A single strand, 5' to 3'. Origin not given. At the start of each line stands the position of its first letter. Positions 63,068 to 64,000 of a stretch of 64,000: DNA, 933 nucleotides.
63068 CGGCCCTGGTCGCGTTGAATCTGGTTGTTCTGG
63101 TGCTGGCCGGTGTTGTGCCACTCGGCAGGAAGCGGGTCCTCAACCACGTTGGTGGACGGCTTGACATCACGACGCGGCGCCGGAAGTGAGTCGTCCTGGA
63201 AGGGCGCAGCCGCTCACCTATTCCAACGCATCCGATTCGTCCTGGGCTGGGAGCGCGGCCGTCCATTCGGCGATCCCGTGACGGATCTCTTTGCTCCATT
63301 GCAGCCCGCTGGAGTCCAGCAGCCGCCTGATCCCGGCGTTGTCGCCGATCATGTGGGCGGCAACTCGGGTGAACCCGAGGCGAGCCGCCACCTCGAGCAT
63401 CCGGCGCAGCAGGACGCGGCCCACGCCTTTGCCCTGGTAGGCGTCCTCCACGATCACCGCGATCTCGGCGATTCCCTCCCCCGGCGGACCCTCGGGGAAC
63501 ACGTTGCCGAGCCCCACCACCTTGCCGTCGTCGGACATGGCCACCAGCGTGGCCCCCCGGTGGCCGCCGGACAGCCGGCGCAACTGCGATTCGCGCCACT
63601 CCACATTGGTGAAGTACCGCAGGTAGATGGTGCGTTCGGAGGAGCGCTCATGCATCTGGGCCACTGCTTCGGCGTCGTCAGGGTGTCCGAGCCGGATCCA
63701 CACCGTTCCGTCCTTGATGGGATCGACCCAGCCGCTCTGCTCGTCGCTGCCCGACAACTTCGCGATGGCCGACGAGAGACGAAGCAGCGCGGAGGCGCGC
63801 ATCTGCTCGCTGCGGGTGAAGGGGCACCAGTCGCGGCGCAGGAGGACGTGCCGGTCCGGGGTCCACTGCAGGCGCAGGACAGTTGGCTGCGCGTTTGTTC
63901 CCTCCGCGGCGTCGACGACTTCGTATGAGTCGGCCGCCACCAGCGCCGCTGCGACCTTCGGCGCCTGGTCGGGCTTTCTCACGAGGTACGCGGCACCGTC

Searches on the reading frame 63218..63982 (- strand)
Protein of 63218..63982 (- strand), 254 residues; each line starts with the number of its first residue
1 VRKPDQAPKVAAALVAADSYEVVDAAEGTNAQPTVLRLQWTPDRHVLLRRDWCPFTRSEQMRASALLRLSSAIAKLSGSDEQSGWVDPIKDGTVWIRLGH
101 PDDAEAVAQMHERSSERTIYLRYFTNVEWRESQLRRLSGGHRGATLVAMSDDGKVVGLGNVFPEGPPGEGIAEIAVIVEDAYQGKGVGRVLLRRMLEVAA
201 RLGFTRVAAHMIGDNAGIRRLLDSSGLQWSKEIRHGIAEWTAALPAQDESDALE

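Call 13: search_protein_families(library=pfam, proteins=[window:63218-63982:-], max_evalue=0.01)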
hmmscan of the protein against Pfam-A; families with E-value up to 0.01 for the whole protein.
window:63218-63982:- (254 aa): 5 families
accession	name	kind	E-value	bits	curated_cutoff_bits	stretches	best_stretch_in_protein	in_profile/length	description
PF00583.31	Acetyltransf_1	-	1.4e-12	48.4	20.7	1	121-221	9-110/116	Acetyltransferase (GNAT) family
PF13302.13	Acetyltransf_3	-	1.6e-08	35.8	25.4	1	96-227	4-137/138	Acetyltransferase (GNAT) domain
PF13508.13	Acetyltransf_7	-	5.8e-07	30.2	27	1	145-205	5-63/84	Acetyltransferase (GNAT) domain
PF13480.13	Acetyltransf_6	-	0.0052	17.4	22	0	99-207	26-132/143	Acetyltransferase (GNAT) domain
PF13673.13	Acetyltransf_10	-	0.0061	17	23.6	1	141-200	28-81/128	Acetyltransferase (GNAT) domain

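Call 77: search_protein_families(library=padloc, proteins=[window:63218-63982:-], max_evalue=0.001)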
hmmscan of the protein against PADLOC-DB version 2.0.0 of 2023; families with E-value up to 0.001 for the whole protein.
window:63218-63982:- (254 aa): 0 families
